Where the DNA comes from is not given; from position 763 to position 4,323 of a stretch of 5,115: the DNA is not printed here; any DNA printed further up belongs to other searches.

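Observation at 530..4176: Helicase-nuclease cassette with two small tightly linked partner ORFs: candidate undescribed defence system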

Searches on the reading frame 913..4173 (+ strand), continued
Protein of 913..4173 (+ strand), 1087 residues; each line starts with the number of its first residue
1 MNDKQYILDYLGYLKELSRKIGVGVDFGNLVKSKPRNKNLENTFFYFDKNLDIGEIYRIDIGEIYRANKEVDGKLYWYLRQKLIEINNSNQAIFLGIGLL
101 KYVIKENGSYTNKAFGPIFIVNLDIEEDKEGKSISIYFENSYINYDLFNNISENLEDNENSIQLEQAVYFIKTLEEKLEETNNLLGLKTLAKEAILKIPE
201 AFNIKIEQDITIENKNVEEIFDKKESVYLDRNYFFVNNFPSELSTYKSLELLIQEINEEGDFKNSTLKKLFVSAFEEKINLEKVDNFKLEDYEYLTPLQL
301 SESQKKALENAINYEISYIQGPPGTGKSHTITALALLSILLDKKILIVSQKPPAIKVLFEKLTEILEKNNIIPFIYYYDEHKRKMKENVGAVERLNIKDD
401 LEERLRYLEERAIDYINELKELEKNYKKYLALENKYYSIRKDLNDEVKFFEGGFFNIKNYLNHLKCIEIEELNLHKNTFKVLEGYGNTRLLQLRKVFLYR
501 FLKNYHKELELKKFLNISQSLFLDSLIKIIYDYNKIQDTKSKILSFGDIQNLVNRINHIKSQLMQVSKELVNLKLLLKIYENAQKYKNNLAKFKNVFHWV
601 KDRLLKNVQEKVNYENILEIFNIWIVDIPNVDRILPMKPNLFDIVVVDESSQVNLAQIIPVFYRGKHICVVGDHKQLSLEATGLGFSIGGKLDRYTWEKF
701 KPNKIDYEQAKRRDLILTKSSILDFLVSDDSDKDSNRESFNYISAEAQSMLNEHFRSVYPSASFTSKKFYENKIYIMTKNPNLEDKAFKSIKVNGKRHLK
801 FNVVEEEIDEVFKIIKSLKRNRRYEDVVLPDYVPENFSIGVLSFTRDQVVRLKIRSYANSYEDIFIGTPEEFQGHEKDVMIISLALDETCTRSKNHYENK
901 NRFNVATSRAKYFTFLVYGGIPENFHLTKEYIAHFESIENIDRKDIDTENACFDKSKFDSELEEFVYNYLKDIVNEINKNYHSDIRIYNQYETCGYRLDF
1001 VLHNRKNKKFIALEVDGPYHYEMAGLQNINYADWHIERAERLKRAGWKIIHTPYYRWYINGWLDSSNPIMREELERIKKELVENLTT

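Call 27: find_encoding_contigs(protein=P0004, flank=6000, max_places=3)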
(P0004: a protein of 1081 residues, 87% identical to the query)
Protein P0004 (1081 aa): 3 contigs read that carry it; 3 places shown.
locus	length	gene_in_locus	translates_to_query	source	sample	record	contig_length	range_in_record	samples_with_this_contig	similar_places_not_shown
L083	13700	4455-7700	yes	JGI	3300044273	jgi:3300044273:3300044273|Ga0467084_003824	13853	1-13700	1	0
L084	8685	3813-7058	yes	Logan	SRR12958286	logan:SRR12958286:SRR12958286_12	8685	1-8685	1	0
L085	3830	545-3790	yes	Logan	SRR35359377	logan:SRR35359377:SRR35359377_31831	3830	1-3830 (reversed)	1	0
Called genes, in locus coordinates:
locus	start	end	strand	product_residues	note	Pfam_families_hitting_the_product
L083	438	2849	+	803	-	PF00270:DEAD, PF04851:ResIII, PF00271:Helicase_C, PF09369:MZB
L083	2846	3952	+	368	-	PF04055:Radical_SAM, PF06969:HemN_C (faint)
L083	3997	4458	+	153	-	-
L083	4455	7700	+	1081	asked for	PF13086:AAA_11, PF13245:AAA_19 (faint), PF13604:AAA_30 (faint), PF13087:AAA_12, PF18741:MTES_1575 (weak), PF08373:RAP (weak)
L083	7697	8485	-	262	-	PF03446:NAD_binding_2, PF03807:F420_oxidored, PF14748:P5CR_dimer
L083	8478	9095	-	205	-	PF01612:DNA_pol_A_exo1 (faint), PF00929:RNase_T, PF16473:Rv2179c-like (weak)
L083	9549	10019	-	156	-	PF22811:Zn_ribbon_NrdR, PF03477:ATP-cone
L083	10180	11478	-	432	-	PF00202:Aminotran_3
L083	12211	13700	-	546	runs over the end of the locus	?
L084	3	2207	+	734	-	?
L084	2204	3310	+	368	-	PF04055:Radical_SAM, PF06969:HemN_C (faint)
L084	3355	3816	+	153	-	-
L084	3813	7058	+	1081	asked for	PF13086:AAA_11, PF13245:AAA_19 (faint), PF13604:AAA_30 (faint), PF13087:AAA_12, PF18741:MTES_1575 (weak), PF08373:RAP (weak)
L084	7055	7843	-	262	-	PF03446:NAD_binding_2, PF03807:F420_oxidored, PF14748:P5CR_dimer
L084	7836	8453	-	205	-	PF01612:DNA_pol_A_exo1 (faint), PF00929:RNase_T, PF16473:Rv2179c-like (weak)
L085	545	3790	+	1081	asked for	PF13086:AAA_11, PF13245:AAA_19 (faint), PF13604:AAA_30 (faint), PF13087:AAA_12, PF18741:MTES_1575 (weak), PF08373:RAP (weak)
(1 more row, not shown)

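Call 28: find_encoding_contigs(protein=P0012, flank=8000, max_places=3)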
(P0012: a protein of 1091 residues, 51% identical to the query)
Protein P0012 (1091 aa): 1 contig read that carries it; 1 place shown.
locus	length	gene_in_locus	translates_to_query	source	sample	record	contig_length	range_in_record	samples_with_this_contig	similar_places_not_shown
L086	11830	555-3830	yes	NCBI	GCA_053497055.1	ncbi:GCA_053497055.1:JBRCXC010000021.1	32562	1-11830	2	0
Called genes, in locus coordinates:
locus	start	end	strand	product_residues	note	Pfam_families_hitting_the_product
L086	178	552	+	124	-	-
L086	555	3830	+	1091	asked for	PF02562:PhoH (faint), PF13086:AAA_11, PF13604:AAA_30 (faint), PF13245:AAA_19 (faint), PF13087:AAA_12, PF18741:MTES_1575, PF08373:RAP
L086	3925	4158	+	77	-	-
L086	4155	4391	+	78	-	-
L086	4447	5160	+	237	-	PF07732:Cu-oxidase_3, PF00394:Cu-oxidase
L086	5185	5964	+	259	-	PF00394:Cu-oxidase (faint), PF07731:Cu-oxidase_2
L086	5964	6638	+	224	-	PF05275:CopB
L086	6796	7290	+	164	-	PF09990:DUF2231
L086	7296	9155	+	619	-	PF09565:RE_NgoFVII (weak), PF13091:PLDc_2, PF00614:PLDc (weak), PF01580:FtsK_SpoIIIE (faint), PF01935:DUF87, PF10412:TrwB_AAD_bind (faint)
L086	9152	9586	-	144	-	PF02580:Tyr_Deacylase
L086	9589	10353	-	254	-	PF01177:Asp_Glu_race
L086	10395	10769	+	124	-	PF01245:Ribosomal_L19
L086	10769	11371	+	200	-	PF01351:RNase_HII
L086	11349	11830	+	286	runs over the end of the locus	PF01795:Methyltransf_5, PF13847:Methyltransf_31 (faint)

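Call 29: find_encoding_contigs(protein=P0014, flank=8000, max_places=3)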
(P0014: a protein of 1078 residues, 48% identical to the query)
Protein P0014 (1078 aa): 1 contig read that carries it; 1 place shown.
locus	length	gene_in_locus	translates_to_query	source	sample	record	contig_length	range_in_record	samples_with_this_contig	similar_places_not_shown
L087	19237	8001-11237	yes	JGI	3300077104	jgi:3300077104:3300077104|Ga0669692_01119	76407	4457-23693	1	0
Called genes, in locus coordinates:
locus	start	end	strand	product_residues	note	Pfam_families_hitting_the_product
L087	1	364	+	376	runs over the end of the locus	PF04607:RelA_SpoT, PF02824:TGS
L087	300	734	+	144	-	PF28438:RelA_RIS, PF13291:ACT_4, PF01842:ACT, PF22629:ACT_AHAS_ss (weak)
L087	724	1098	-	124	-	PF00085:Thioredoxin, PF13728:TraF, PF13098:Thioredoxin_2 (weak)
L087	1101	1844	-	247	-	PF01479:S4, PF00849:PseudoU_synth_2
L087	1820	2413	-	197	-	PF00174:Oxidored_molyb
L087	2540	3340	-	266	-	PF01210:NAD_Gly3P_dh_N, PF07479:NAD_Gly3P_dh_C, PF20618:GPD_NAD_C_bact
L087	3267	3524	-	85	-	PF01210:NAD_Gly3P_dh_N, PF02558:ApbA (weak)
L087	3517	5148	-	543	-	PF01368:DHH, PF02272:DHHA1, PF17768:RecJ_OB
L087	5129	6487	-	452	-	PF01225:Mur_ligase, PF08245:Mur_ligase_M, PF02875:Mur_ligase_C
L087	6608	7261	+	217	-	PF02656:DUF202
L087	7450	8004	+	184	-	-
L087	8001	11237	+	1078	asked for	PF13086:AAA_11, PF13245:AAA_19 (faint), PF13604:AAA_30 (faint), PF01443:Viral_helicase1 (faint), PF13087:AAA_12, PF18741:MTES_1575 (weak), PF08373:RAP (weak)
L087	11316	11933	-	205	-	PF13610:DDE_Tnp_IS240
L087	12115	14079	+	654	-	PF00330:Aconitase, PF00694:Aconitase_C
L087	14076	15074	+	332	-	PF00056:Ldh_1_N, PF02866:Ldh_1_C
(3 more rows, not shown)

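Call 30: find_encoding_contigs(protein=P0025, flank=8000, max_places=3)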
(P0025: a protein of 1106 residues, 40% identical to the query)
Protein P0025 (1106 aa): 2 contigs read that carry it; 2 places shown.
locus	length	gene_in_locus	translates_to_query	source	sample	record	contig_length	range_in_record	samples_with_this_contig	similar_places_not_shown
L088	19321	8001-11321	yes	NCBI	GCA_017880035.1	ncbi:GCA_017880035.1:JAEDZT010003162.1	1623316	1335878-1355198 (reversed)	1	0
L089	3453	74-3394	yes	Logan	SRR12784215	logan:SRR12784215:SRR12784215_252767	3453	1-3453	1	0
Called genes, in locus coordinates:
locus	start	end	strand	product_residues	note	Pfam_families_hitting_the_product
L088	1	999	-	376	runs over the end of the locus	PF12913:SH3_6, PF00877:NLPC_P60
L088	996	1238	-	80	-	-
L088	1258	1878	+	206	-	-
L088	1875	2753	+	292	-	PF02424:ApbE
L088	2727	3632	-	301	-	PF03741:TerC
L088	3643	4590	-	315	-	PF10432:bact-PGI_C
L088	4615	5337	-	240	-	PF14258:DUF4350 (weak)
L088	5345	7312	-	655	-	PF00580:UvrD-helicase, PF01443:Viral_helicase1 (faint), PF13245:AAA_19, PF13604:AAA_30 (faint), PF13361:UvrD_C, PF13538:UvrD_C_2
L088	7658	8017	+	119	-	-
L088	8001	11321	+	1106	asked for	PF01443:Viral_helicase1 (faint), PF13086:AAA_11, PF13604:AAA_30 (faint), PF13245:AAA_19 (faint), PF13086:AAA_11, PF13087:AAA_12, PF18741:MTES_1575 (weak), PF08373:RAP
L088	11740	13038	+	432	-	PF00291:PALP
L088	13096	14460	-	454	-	PF01134:GIDA, PF13450:NAD_binding_8 (faint)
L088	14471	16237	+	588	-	PF13522:GATase_6, PF13537:GATase_7, PF01380:SIS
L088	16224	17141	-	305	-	PF02729:OTCace_N, PF00185:OTCace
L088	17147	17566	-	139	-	PF01464:SLT, PF18896:SLT_3 (weak), PF00062:Lys (weak)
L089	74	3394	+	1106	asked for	PF01443:Viral_helicase1 (faint), PF13086:AAA_11, PF13604:AAA_30 (faint), PF13245:AAA_19 (faint), PF13086:AAA_11, PF13087:AAA_12, PF18741:MTES_1575 (weak), PF08373:RAP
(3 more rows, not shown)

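Call 32: search_solved_structures(query=A1, max_evalue=0.001)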
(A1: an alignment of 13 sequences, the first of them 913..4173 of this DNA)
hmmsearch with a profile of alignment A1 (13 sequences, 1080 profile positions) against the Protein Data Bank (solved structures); distinct sequences matched with E-value up to 0.001: 30.
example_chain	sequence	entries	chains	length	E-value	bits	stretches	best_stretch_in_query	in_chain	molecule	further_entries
5mzn_A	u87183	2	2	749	3.9e-32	114.4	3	734-911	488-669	Helicase SEN1,Helicase SEN1 | Helicase SEN1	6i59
8ram_O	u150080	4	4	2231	1.6e-24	89.2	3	733-911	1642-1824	Helicase SEN1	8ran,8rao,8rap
8ftm_A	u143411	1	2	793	2.2e-23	85.5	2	734-910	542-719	5'-3' RNA helicase-like protein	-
8fth_A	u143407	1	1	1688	1.2e-21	79.7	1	734-910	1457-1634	5'-3' RNA helicase-like protein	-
8ftk_A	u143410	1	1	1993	2.7e-21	78.5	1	734-910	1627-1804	5'-3' RNA helicase-like protein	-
2xzo_A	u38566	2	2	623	8.4e-21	76.9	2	742-916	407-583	REGULATOR OF NONSENSE TRANSCRIPTS 1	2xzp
2gjk_A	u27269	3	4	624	8.6e-21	76.9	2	742-916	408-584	Regulator of nonsense transcripts 1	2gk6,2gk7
6ej5_A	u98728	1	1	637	9.2e-21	76.8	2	742-916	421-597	Regulator of nonsense transcripts 1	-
8rd3_A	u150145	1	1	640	1.6e-20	76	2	827-910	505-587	ATP-dependent helicase NAM7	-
9qwn_A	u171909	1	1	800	2.5e-20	75.3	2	742-916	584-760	Isoform 2 of Regulator of nonsense transcripts 1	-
2wjv_A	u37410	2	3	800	2.5e-20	75.3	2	742-916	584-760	REGULATOR OF NONSENSE TRANSCRIPTS 1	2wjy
2xzl_A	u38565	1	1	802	3.4e-20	74.9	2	827-910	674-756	ATP-DEPENDENT HELICASE NAM7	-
9qdq_A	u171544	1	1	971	3.2e-18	68.3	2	827-910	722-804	ATP-dependent helicase NAM7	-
4b3f_X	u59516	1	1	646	8.3e-18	67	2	290-420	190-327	DNA-BINDING PROTEIN SMUBP-2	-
4b3g_A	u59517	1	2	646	8.8e-18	66.9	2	290-420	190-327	DNA-BINDING PROTEIN SMUBP-2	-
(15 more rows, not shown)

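Call 37: search_dna_similar(query=window:913-4173:+, collection=plasmids, mode=protein, max_rows=25)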
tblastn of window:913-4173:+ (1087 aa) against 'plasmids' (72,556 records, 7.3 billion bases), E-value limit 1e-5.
Records with a match: 72; places in all: 72; records where one place covers at least 80% of the query: 0.
Best place of each record, by identity: <60% 72.
By first word of the organism name: Acinetobacter 20; Rhizobium 9; Ralstonia 8; Nostoc 6; Variovorax 5; Sphingobium 4; Streptomyces 2; Bacteroides 2; Fusobacteria 1; Persicobacter 1; and 14 more.
By predicted mobility (MOB-suite, as given by PLSDB): mobilizable 35; non-mobilizable 25; conjugative 12.
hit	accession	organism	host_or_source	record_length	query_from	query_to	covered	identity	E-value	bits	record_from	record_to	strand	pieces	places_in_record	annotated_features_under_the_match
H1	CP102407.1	Fusobacteria bacterium ZRK30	pure culture,cold seep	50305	462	1056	55%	24.1%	2e-16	93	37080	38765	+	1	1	AAA domain-containing protein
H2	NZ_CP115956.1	Ralstonia pseudosolanacearum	Solanum tuberosum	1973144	528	1087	52%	23.9%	5e-20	104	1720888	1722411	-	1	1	none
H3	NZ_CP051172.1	Ralstonia pseudosolanacearum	Whole organism,potato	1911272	528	1087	52%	23.8%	7e-20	104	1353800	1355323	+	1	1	none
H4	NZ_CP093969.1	Acinetobacter sp. LUNF3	whole organism,landfill soil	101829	531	1070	50%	24.6%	1e-21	109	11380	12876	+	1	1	AAA domain-containing protein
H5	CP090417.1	Acinetobacter johnsonii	mixed culture,soil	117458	531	1070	50%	24.6%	1e-21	109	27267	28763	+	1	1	AAA domain-containing protein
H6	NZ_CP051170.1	Ralstonia pseudosolanacearum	Whole organism,potato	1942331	528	1087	52%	23.6%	2e-20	105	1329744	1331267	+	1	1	none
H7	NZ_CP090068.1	Acinetobacter sp. SH20PTE14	pig manure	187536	531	1062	49%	23.9%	4e-20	105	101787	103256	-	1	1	AAA domain-containing protein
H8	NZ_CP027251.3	Acinetobacter pittii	Homo sapiens,Pure Culture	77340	563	1070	47%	24.9%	9e-20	103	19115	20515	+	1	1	AAA domain-containing protein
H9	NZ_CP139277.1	Acinetobacter pittii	Homo sapiens,Peritoneal Dialysis Fluid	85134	563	1070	47%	24.9%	9e-20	103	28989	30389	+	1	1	AAA domain-containing protein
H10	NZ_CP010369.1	Acinetobacter nosocomialis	Homo sapiens,excreted bodily substance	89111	563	1070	47%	24.9%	9e-20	103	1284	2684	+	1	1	none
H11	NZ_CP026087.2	Acinetobacter pittii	Homo sapiens,Pure Culture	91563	563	1070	47%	24.9%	9e-20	103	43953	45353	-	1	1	AAA domain-containing protein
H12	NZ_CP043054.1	Acinetobacter pittii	Homo sapiens,urine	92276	563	1070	47%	24.9%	9e-20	103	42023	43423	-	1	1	none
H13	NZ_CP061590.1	Acinetobacter seifertii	Homo sapiens,blood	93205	563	1070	47%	24.9%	9e-20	103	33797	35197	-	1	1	none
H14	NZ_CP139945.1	Acinetobacter pittii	Homo sapiens,cell culture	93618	563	1070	47%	24.9%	9e-20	103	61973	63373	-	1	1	AAA domain-containing protein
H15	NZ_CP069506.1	Acinetobacter pittii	-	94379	563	1070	47%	24.9%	9e-20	103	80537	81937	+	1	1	AAA domain-containing protein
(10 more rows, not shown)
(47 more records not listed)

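Call 38: search_dna_similar(query=window:913-4173:+, collection=phages, mode=protein, max_rows=15)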
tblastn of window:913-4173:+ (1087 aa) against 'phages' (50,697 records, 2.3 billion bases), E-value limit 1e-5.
Records with a match: 1; places in all: 1; records where one place covers at least 80% of the query: 0.
Best place of each record, by identity: <60% 1.
By first word of the organism name: Bacteriophage 1.
By host as written in the record: - 1.
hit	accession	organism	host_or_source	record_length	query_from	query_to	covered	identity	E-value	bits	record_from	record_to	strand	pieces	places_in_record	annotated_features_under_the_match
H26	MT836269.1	Bacteriophage sp.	human fecal samples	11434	642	1087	41%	22.3%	2e-7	62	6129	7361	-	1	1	record has no annotation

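Call 43: search_protein_families(library=padloc, alignment_id=A4, max_evalue=1e-8)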
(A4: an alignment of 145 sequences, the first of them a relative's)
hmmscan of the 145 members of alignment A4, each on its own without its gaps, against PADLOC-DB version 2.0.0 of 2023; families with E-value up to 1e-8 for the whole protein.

A. member 1, L001:122-1246:+ (375 aa): 0 families

B. families by the number of members that match (of 145 scanned): 82 families (the first 25 are shown)
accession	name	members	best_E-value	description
PDLC04879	PDC-S05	1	5.2e-129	-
PDLC05014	PDC-S41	1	5.5e-105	-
PDLC05051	PDC-S60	1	1.9e-91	-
PDLC02853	DpdE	1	7e-89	DpdE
PDLC03341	MTase_II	1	2.8e-76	Type II methyltransferase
PDLC04858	PDC-S05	1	1.6e-54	-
PDLC04854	PDC-S05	1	2.1e-54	-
PDLC02374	dGTPase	1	4.8e-54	-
PDLC04965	PDC-S23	1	5.7e-54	-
PDLC04872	PDC-S05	1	2.4e-52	-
PDLC04869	PDC-S05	1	7.1e-52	-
PDLC04964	PDC-S23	1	9.3e-52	-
PDLC04874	PDC-S05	1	2.8e-51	-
PDLC04963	PDC-S23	1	4.4e-50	-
PDLC04876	PDC-S05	1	4.1e-49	-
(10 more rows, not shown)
